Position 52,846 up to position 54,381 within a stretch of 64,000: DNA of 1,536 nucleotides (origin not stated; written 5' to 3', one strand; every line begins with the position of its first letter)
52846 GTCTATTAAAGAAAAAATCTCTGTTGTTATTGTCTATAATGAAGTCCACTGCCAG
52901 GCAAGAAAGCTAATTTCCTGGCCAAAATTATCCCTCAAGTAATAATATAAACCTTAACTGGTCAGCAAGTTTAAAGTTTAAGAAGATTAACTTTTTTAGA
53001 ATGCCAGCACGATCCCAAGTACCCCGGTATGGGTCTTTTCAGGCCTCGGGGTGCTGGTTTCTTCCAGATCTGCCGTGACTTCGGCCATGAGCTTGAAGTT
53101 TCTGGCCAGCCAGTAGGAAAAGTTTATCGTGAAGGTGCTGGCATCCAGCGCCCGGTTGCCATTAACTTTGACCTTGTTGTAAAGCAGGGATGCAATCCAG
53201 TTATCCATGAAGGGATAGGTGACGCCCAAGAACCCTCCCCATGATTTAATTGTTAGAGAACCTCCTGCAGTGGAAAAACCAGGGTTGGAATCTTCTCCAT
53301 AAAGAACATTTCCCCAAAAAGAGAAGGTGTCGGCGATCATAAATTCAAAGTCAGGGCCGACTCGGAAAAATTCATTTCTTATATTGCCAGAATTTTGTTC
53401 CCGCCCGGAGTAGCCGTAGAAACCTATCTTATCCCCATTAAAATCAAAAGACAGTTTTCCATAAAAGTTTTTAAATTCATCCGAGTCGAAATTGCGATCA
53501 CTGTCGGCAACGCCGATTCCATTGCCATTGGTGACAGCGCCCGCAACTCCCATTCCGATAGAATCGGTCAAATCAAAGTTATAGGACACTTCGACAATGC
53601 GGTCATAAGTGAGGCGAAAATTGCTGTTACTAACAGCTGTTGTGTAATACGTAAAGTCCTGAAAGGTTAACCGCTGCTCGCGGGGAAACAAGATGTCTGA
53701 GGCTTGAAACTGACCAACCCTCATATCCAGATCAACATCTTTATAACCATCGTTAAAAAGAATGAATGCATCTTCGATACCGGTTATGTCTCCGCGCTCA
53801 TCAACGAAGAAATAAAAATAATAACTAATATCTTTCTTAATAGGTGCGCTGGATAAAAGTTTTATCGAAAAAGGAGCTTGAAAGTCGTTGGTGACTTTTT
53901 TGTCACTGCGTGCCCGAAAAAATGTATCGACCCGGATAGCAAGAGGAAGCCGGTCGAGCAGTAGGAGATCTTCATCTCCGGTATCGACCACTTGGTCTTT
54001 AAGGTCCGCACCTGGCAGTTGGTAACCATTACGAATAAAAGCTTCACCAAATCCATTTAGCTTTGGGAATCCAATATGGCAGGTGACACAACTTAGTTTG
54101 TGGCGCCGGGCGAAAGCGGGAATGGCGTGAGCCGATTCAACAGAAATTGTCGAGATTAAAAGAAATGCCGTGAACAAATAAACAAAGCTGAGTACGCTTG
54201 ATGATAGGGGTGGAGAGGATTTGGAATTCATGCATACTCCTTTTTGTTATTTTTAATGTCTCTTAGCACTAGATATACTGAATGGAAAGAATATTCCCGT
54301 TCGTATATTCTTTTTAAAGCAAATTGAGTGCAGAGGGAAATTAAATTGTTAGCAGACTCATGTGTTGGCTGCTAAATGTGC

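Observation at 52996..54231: Outer-membrane beta-barrel with an N-terminal haem-c (CxxCH) motif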

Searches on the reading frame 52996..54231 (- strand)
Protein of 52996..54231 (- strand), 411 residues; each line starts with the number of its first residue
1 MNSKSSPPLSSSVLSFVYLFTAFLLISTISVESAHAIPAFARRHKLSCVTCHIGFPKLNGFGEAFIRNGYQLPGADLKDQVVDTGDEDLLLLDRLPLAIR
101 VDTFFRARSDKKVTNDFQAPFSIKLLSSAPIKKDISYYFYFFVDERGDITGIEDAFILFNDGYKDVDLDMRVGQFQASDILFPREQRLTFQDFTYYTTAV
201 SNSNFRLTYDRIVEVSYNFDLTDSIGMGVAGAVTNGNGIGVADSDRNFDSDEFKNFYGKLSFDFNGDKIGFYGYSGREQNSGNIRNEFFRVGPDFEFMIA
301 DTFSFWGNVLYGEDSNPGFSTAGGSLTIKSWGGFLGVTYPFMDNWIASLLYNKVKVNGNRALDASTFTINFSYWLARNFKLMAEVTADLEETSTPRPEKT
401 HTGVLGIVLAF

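Call 3: search_protein_families(library=pfam, proteins=[window:52996-54231:-], max_evalue=0.1)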
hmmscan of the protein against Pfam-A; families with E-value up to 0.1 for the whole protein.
window:52996-54231:- (411 aa): 1 family
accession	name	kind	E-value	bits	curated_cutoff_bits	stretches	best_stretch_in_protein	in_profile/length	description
PF13609.12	Porin_4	-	0.0028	17.9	27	1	210-387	143-304/310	Gram-negative porin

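Call 4: search_protein_families(library=ncbifam, proteins=[window:52996-54231:-], max_evalue=0.1)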
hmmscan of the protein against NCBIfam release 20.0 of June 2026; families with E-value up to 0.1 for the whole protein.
window:52996-54231:- (411 aa): 0 families

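Call 5: find_homologous_proteins(query=window:52996-54231:-, max_evalue=0.001)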
Query window:52996-54231:- (411 aa): 1975 proteins with E <= 0.001 among 7671 candidates; the best 120 are listed.
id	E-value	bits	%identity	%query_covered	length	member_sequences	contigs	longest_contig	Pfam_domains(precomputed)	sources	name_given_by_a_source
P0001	1.4e-249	846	90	95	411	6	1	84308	-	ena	-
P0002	7.3e-232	788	83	100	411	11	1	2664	-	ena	-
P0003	1.3e-225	767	81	100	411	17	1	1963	-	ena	-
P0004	1.3e-224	764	79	99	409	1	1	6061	-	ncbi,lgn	-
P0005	4.5e-224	762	81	98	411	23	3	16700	-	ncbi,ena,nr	ncbi:MAG: hypothetical protein HOG63_12995 [Nitrospina sp.]|nr:hypothetical protein [Nitrospina sp.]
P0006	3.3e-222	756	80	100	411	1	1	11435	-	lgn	-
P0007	2.6e-211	720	80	96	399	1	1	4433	-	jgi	-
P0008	1.5e-208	711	77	97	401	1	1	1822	-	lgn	-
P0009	1.2e-205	702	79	96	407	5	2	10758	-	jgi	-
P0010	1.1e-199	682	73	96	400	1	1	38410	-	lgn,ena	-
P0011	2.5e-197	674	70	100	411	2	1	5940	-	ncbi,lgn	-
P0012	6.8e-189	646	73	92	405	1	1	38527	-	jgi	-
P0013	3.5e-182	624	66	100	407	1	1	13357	-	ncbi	-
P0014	1.6e-174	599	65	96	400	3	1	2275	-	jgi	-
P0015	5.9e-171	587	64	98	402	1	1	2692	-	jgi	jgi:hypothetical protein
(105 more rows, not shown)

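Call 6: search_solved_structures(query=window:52996-54231:-, max_evalue=10)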
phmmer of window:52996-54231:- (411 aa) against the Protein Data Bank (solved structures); distinct sequences matched with E-value up to 10: 5.
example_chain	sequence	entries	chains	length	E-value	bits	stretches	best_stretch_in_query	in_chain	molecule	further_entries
6z38_A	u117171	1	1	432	0.0041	19.7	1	319-354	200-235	TodX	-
6z37_A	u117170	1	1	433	0.0041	19.7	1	319-354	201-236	TodX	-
3brz_A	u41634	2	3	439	0.0041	19.7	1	319-354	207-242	TodX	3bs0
6z1p_Az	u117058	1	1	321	1.7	11.1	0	181-212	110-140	bL25m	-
5o71_A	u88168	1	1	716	1.9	10.9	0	347-400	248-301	Ubiquitin carboxyl-terminal hydrolase 25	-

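Call 21: find_related_loci(query=A1, collection=genome_contigs, flank=8000)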
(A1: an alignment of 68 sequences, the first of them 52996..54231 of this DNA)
Query A1 (411 aa) in genome_contigs; peptide patterns used: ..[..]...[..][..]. (x = any residue, [..] = any of these).
392 stretches matched a pattern; 370 encode a relative of the query (tblastn E <= 1e-3); the best 80 are kept; 80 distinct loci.
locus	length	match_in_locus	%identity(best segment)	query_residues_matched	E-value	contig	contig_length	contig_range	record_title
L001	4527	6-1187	85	18-411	0e+0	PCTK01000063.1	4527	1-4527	MAG: Nitrospinae bacterium CG22_combo_CG10-13_8_21_14_all_47_10 CG22_scaffold_14271_c, whole genome shotgun sequence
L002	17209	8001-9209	80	9-411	0e+0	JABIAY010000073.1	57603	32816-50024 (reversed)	MAG: Nitrospina sp. isolate SI048_bin14 k141_912825, whole genome shotgun sequence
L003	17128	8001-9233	81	1-411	0e+0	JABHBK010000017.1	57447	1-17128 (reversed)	MAG: Nitrospina sp. isolate SI036_bin78 k141_1744689, whole genome shotgun sequence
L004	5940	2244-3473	70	3-411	0e+0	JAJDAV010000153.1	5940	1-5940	MAG: Nitrospinaceae bacterium isolate OFTM135 OFTM135_152, whole genome shotgun sequence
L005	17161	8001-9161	65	24-411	7e-171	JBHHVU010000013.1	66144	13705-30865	MAG: Nitrospinaceae bacterium isolate S.4.sp1_bin.35 NODE_68_length_66144_cov_9.074960, whole genome shotgun sequence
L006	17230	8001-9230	62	1-411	1e-166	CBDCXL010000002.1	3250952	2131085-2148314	MAG: Nitrospinales bacterium isolate 4e79c772-6b72-4db0-bd25-b8212fbdc190 genome assembly, contig: contig_2, whole genom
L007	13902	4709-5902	61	9-411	9e-165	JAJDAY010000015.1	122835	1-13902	MAG: Nitrospinaceae bacterium isolate OFTM181 OFTM181_14, whole genome shotgun sequence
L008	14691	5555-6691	62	31-411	5e-164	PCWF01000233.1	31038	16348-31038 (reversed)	MAG: Nitrospinae bacterium CG11_big_fil_rev_8_21_14_0_20_56_8 CG11_8_21_14_0.20_scaffold_1725_c, whole genome shotgun se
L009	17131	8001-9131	64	34-411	5e-164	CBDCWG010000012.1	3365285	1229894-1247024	MAG: Nitrospinales bacterium isolate a2619a5f-0194-4d6d-9150-7445cf304463 genome assembly, contig: contig_12, whole geno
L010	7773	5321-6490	61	19-411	2e-157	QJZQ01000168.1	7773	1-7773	MAG: Nitrospirae bacterium isolate SZUA-350 scaffold_38782, whole genome shotgun sequence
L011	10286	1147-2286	61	31-411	3e-148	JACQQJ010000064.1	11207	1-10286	MAG: Nitrospinota bacterium isolate NC_groundwater_1330_Ag_S-0.2um_39_55 S_p2_S4_coassembly_k141_1193181, whole genome s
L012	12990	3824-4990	55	22-411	1e-144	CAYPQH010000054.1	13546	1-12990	MAG TPA_asm: uncultured Nitrospinaceae bacterium isolate SRP128015_co3_424 genome assembly, contig: NODE_5017_length_135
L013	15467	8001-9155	54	25-411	5e-141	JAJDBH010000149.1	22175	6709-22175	MAG: Nitrospinaceae bacterium isolate OFTM387 OFTM387_148, whole genome shotgun sequence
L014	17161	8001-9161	53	24-411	6e-138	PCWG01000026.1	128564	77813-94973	MAG: Nitrospinae bacterium CG11_big_fil_rev_8_21_14_0_20_45_15 CG11_8_21_14_0.20_scaffold_166_c, whole genome shotgun se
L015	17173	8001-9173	52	24-411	1e-137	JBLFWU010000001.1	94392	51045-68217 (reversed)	MAG: Nitrospinales bacterium isolate 3300053785_124 Ga0535658_0000168, whole genome shotgun sequence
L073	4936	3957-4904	42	33-354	6e-72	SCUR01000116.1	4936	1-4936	MAG: Candidatus Manganitrophaceae bacterium isolate GW715_bin.13 GW715_bin.13-25948, whole genome shotgun sequence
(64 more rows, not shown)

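Call 26: predict_structure(alignment_id=A1)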
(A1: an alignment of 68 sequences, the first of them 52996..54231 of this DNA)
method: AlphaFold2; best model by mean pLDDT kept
length: 411 residues; sequences in the alignment: 68
mean_pLDDT: 86.4   pTM: 0.82
mean pLDDT of the five models: 86.4, 84.8, 82.1, 77.9, 77.1
residues with pLDDT >= 90: 201; 70-90: 179; 50-70: 22; < 50: 9
segments of 3 or more residues with pLDDT < 50: 30-36
pLDDT, mean of each block of 10 residues (from residue 1): 63 92 72 45 75 74 80 78 85 86 91 85 88 88 73 89 85 92 80 91 87 95 96 84 81 94 93 95 93 94 92 95 82 95 91 96 97 88 97 91 92 77
secondary structure, 60 per line:
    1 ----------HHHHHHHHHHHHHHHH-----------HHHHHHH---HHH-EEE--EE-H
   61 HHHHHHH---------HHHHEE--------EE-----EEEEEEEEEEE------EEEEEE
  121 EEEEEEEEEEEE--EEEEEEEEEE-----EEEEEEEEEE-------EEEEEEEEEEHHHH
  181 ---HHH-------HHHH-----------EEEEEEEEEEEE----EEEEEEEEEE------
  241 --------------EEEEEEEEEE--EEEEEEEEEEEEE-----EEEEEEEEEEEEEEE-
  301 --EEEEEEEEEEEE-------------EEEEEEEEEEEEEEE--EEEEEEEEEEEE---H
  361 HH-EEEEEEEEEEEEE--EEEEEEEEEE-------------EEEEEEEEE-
elements in order: H11-26 H38-44 E52-54 H60-67 H77-80 E98-108 E115-132 E135-144 E150-159 E167-176 H177-180 H194-197 E209-220 E225-234 E255-264 E267-279 E285-299 E303-314 E328-342 E345-356 E364-376 E379-388 E402-410

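Call 30: fold_search(model_id=the predicted structure, library=pdb)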
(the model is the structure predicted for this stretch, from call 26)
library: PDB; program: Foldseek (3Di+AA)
matches with E <= 10: 1008; with E <= 0.001: 309
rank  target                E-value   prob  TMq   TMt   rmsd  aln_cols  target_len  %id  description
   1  6ehe                  6.6e-12  1.00  0.49  0.64   6.3       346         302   13  OmpTdeltaL8 (loop L8 deletion mutant of OmpT), an outer membrane protein of Vibrio cholerae (released 2018-04-25)
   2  5nup_A                8.2e-12  1.00  0.52  0.61   5.6       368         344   13  Structural basis for maintenance of bacterial outer membrane lipid asymmetry (released 2017-10-25)
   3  1e54_A                1.6e-11  1.00  0.55  0.66   5.9       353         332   13  Anion-selective porin from Comamonas acidovorans (released 2001-07-12)
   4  7pzf_A                1.8e-11  1.00  0.54  0.62   5.3       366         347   13  Crystal structure of the OmpK36 TD insertion chimera from Klebsiella pneumonia (released 2022-07-06)
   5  7q3t_A                2.0e-11  1.00  0.52  0.60   6.0       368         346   14  Crystal structure of the OmpK36 D insertion chimera from Klebsiella pneumonia (released 2022-07-06)
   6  6ehf                  2.1e-11  1.00  0.48  0.60   7.4       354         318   13  OmpT (in-vitro folded), an outer membrane protein Vibrio cholerae (trimer form) (released 2018-04-25)
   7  2fgq                  2.4e-11  1.00  0.56  0.67   5.6       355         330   13  High resolution X-ray structure of Omp32 in complex with malate (released 2006-01-31)
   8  6rd3_B                2.5e-11  1.00  0.53  0.62   5.8       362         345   13  Crystal structure of the wild type OmpK36 from Klebsiella pneumonia (released 2019-09-11)
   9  6ehd                  2.5e-11  1.00  0.47  0.58   7.9       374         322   12  OmpT (in-vitro folded), an outer membrane protein of Vibrio cholerae (released 2018-04-25)
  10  4kr8_A                2.7e-11  1.00  0.52  0.61   6.1       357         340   13  Salmonella typhi OmpF complex with Daunomycin (released 2014-05-28)
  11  7pzf_E                3.0e-11  1.00  0.53  0.62   5.8       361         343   13  Crystal structure of the OmpK36 TD insertion chimera from Klebsiella pneumonia (released 2022-07-06)
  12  6rd3_C                3.9e-11  1.00  0.54  0.63   5.8       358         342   14  Crystal structure of the wild type OmpK36 from Klebsiella pneumonia (released 2019-09-11)
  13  5o9c_A                4.1e-11  1.00  0.52  0.59   6.2       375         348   15  Crystal structure of Omp36 from Enterobacter aerogenes (released 2018-06-27)
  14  6ehb_B                4.1e-11  1.00  0.47  0.59   6.2       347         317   11  OmpU, an outer membrane protein, of Vibrio cholerae (released 2018-04-25)
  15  6rck_A                4.5e-11  1.00  0.54  0.63   5.4       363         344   13  Crystal structure of the OmpK36 GD insertion chimera from Klebsiella pneumonia (released 2019-09-11)
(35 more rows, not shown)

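Call 37: search_dna_similar(query=window:52996-54231:-, collection=plasmids, mode=protein, max_evalue=0.01, max_rows=25)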
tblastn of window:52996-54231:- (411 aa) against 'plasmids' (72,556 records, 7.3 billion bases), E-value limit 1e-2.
Records with a match: 8; places in all: 8; records where one place covers at least 80% of the query: 0.
Best place of each record, by identity: <60% 8.
By first word of the organism name: Ralstonia 4; Caballeronia 2; Paraburkholderia 1; Methylocystis 1.
By predicted mobility (MOB-suite, as given by PLSDB): non-mobilizable 6; mobilizable 2.
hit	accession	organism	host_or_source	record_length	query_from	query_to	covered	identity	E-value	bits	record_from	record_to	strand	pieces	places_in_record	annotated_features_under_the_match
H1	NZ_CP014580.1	Paraburkholderia phytofirmans OLGA172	-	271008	16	72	14%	40.7%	1e-3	49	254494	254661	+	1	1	none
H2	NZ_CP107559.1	Methylocystis sp. MJC1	whole organism,Alpine Peat Bogs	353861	16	74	14%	36.5%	2e-4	51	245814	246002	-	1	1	hypothetical protein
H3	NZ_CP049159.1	Caballeronia sp. SBC1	whole organism,soil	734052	31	72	10%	50.0%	2e-4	51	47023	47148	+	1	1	cytochrome C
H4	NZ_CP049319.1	Caballeronia sp. SBC2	whole organism,soil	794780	31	72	10%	50.0%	2e-4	51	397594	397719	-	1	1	cytochrome C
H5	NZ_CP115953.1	Ralstonia solanacearum CFBP2957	Solanum lycopersicum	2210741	34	76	10%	46.5%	2e-3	48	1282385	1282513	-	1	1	none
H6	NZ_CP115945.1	Ralstonia syzygii R24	Syzygium aromaticum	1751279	23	72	12%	40.0%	8e-4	49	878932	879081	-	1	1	none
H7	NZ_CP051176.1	Ralstonia solanacearum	Whole organism,tomato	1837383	34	72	9%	48.7%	3e-3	48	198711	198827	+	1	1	none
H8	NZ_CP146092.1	Ralstonia sp. RRA.1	-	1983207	31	72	10%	45.2%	6e-3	47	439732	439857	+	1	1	none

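Call 38: get_annotated_region(hit=H3, flank=4000)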
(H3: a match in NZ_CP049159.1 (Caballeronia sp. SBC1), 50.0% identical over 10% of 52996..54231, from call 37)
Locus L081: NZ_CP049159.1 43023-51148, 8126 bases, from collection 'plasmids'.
description: Caballeronia sp. SBC1 plasmid pSBC1_3, complete sequence
organism: Caballeronia sp. SBC1 (NCBI taxid 2705548)
taxonomy: Bacteria; Pseudomonadota; Betaproteobacteria; Burkholderiales; Burkholderiaceae; Caballeronia; Caballeronia sp. SBC1
host: -; source: whole organism,soil; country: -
typing (MOB-suite, as given by PLSDB): non-mobilizable
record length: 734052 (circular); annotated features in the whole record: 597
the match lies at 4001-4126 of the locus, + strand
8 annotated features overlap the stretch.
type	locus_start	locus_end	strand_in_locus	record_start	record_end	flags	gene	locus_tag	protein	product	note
CDS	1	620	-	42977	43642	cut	-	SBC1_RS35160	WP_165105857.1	hypothetical protein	-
CDS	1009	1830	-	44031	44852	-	-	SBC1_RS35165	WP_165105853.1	DNA-binding protein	-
CDS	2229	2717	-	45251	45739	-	-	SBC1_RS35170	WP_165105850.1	pyridoxamine 5'-phosphate oxidase family protein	-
CDS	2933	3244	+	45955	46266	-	-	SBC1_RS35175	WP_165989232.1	high-potential iron-sulfur protein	-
CDS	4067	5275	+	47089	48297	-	-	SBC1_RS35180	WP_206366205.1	cytochrome C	-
CDS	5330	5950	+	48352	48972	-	-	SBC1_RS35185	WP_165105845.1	c-type cytochrome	-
CDS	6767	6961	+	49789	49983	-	-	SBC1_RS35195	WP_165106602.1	hypothetical protein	-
CDS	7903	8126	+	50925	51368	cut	-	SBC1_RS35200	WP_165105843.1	ester cyclase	GO:0030638 - polyketide metabolic process [Evidence IEA]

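Call 39: get_annotated_region(hit=H5, flank=4000)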
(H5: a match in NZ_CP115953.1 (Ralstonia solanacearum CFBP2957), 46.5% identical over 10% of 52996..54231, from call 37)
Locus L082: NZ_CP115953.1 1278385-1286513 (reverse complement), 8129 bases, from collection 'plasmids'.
description: Ralstonia solanacearum CFBP2957 plasmid pmega, complete sequence
organism: Ralstonia solanacearum CFBP2957 (NCBI taxid 859656)
taxonomy: Bacteria; Pseudomonadota; Betaproteobacteria; Burkholderiales; Burkholderiaceae; Ralstonia; Ralstonia solanacearum; Ralstonia solanacearum CFBP2957
host: -; source: Solanum lycopersicum; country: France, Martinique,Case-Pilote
typing (MOB-suite, as given by PLSDB): non-mobilizable
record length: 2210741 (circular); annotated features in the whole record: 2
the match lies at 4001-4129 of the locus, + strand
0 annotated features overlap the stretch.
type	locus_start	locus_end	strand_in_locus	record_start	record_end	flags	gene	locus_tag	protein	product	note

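Call 40: get_annotated_region(hit=H2, flank=4000)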
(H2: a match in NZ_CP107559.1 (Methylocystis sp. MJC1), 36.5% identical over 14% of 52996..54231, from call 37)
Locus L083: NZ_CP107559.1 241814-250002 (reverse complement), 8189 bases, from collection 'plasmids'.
description: Methylocystis sp. MJC1 plasmid unnamed1, complete sequence
organism: Methylocystis sp. MJC1 (NCBI taxid 2654282)
taxonomy: Bacteria; Pseudomonadota; Alphaproteobacteria; Hyphomicrobiales; Methylocystaceae; Methylocystis; Methylocystis sp. MJC1
host: -; source: whole organism,Alpine Peat Bogs; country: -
typing (MOB-suite, as given by PLSDB): non-mobilizable
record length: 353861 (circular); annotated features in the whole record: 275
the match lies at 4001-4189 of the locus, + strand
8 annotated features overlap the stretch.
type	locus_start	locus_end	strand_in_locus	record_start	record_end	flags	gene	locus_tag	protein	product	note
CDS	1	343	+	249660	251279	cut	-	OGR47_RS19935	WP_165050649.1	IS66 family transposase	-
CDS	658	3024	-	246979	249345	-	-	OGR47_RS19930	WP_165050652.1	autotransporter outer membrane beta-barrel domain-containing protein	-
CDS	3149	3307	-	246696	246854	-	-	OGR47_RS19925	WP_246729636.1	hypothetical protein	-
CDS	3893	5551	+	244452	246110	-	-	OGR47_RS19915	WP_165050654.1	hypothetical protein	-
CDS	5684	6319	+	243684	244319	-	-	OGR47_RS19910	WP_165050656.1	c-type cytochrome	-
CDS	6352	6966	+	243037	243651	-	-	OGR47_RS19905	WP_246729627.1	c-type cytochrome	-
CDS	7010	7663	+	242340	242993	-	-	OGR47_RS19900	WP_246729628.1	c-type cytochrome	-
CDS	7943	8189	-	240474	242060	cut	-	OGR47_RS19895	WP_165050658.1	B12-binding domain-containing radical SAM protein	-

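Call 60: search_protein_representatives(alignment_id=A1)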
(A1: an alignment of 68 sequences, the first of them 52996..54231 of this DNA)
Query: 68 sequences, 398 profile positions. Proteins with E-value up to 0.001 (for the whole library): 4203; up to 1e-10: 1799; up to 1e-30: 211. The best 150 are listed.
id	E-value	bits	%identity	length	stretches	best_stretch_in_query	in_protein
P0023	1.3e-179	613.9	-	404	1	6-398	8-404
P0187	3.7e-154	530.0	-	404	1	6-398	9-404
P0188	1.1e-144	498.9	-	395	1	8-380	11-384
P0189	6.2e-142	489.8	-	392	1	10-398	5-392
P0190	2.7e-140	484.4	-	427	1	6-398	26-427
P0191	5.6e-138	476.8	-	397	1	6-398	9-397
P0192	2.4e-135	468.1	-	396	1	7-398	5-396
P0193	2.3e-133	461.6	-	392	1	9-398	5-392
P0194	1.8e-132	458.6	-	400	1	7-398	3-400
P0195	1.4e-128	445.8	-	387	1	10-398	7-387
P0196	1.4e-123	429.4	-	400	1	7-380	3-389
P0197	1.6e-122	425.9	-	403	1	5-398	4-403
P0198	1.2e-121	423.0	-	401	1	5-398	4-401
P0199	2.8e-121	421.8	-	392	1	8-398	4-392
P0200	2.0e-120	419.0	-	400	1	7-398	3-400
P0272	1.8e-50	188.6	-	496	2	14-207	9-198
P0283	4.8e-48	180.6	-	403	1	9-379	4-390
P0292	3.6e-45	171.2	-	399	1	10-380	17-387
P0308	4.2e-40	154.5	-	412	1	11-348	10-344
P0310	7.8e-40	153.6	-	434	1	1-380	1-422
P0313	5.8e-39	150.7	-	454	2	8-258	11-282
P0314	7.2e-39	150.4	-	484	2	7-268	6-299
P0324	5.8e-37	144.1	-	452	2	90-373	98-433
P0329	1.2e-36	143.1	-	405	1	6-332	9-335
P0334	7.1e-36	140.5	-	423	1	5-374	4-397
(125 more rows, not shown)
